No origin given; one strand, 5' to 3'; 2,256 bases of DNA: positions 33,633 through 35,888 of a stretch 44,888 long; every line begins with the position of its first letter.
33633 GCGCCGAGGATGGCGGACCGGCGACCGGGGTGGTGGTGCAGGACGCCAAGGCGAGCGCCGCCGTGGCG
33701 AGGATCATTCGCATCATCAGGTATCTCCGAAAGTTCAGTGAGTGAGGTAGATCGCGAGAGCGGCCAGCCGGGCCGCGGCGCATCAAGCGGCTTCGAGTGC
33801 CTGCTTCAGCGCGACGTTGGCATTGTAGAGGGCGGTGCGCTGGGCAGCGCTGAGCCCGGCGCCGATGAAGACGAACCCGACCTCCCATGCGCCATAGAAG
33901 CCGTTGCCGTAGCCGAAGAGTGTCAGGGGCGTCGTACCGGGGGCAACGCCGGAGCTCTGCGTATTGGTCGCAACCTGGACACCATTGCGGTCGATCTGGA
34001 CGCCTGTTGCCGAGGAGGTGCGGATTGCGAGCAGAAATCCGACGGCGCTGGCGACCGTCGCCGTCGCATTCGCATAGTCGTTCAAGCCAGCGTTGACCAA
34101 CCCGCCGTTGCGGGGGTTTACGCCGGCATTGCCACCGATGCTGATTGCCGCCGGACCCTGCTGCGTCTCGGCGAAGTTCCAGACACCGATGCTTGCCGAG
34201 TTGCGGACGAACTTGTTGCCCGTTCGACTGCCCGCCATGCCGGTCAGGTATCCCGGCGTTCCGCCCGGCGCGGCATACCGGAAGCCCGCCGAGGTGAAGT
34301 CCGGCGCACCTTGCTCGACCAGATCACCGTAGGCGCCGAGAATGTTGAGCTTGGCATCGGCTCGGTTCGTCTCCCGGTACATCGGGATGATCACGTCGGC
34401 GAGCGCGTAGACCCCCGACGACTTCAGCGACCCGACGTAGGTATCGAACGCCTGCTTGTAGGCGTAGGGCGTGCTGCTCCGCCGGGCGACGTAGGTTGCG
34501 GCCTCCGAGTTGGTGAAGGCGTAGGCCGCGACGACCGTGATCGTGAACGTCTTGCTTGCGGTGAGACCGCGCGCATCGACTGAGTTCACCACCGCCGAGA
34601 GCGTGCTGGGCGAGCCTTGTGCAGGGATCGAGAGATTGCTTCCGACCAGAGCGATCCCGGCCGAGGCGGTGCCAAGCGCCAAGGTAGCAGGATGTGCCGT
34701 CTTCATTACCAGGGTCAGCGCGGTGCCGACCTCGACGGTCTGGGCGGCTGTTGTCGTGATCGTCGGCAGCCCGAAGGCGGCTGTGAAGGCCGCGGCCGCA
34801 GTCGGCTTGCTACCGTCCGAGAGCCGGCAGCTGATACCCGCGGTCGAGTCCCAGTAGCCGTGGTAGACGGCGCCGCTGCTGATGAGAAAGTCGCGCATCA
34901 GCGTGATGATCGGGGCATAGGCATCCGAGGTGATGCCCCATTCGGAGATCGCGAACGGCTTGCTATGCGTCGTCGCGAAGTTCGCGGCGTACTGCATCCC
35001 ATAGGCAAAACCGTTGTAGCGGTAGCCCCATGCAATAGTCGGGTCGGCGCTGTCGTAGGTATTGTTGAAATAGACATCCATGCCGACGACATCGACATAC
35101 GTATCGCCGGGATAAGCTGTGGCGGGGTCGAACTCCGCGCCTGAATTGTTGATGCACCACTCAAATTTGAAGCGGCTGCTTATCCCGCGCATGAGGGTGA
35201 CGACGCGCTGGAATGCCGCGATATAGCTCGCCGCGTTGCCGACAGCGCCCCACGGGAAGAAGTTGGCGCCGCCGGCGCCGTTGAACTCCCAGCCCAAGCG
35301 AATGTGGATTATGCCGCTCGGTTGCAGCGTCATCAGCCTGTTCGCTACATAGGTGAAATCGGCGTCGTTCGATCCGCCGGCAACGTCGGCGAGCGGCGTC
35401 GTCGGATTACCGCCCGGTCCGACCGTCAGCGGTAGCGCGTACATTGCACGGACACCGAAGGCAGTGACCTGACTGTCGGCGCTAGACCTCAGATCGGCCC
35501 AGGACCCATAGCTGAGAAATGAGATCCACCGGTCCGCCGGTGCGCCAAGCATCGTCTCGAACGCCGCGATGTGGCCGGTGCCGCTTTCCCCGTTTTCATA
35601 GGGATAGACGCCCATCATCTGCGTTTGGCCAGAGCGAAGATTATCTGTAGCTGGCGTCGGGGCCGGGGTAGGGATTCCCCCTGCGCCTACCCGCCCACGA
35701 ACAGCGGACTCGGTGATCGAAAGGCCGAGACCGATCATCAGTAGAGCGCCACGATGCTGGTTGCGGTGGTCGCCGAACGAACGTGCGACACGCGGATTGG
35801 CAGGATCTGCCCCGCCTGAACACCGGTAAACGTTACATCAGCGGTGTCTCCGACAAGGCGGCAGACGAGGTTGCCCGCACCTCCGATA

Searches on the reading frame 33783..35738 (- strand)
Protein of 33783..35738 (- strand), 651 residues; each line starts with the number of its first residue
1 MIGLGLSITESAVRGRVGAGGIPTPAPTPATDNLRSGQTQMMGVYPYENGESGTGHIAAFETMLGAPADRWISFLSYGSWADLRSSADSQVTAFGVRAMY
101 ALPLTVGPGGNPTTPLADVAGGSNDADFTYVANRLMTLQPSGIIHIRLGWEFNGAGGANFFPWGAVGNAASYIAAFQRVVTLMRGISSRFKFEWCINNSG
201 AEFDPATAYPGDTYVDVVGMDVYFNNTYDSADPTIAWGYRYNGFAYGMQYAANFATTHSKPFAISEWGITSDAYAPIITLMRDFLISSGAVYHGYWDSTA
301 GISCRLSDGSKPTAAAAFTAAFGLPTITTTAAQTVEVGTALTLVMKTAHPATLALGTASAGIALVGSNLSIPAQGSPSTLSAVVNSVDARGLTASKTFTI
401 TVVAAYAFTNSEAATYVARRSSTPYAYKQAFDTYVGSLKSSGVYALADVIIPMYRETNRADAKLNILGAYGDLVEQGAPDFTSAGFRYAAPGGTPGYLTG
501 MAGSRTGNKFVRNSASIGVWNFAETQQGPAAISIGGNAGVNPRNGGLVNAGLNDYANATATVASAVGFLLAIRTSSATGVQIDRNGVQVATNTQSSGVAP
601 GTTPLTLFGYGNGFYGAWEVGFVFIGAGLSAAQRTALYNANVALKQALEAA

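Call 28: search_protein_families(library=pfam, proteins=[window:33783-35738:-], max_evalue=0.05)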
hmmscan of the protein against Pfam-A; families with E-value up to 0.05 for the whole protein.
window:33783-35738:- (651 aa): 1 family
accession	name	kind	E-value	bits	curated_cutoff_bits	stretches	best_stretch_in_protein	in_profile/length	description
PF02156.21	Glyco_hydro_26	-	8.7e-10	38.9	20.2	1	128-232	136-239/311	Glycosyl hydrolase family 26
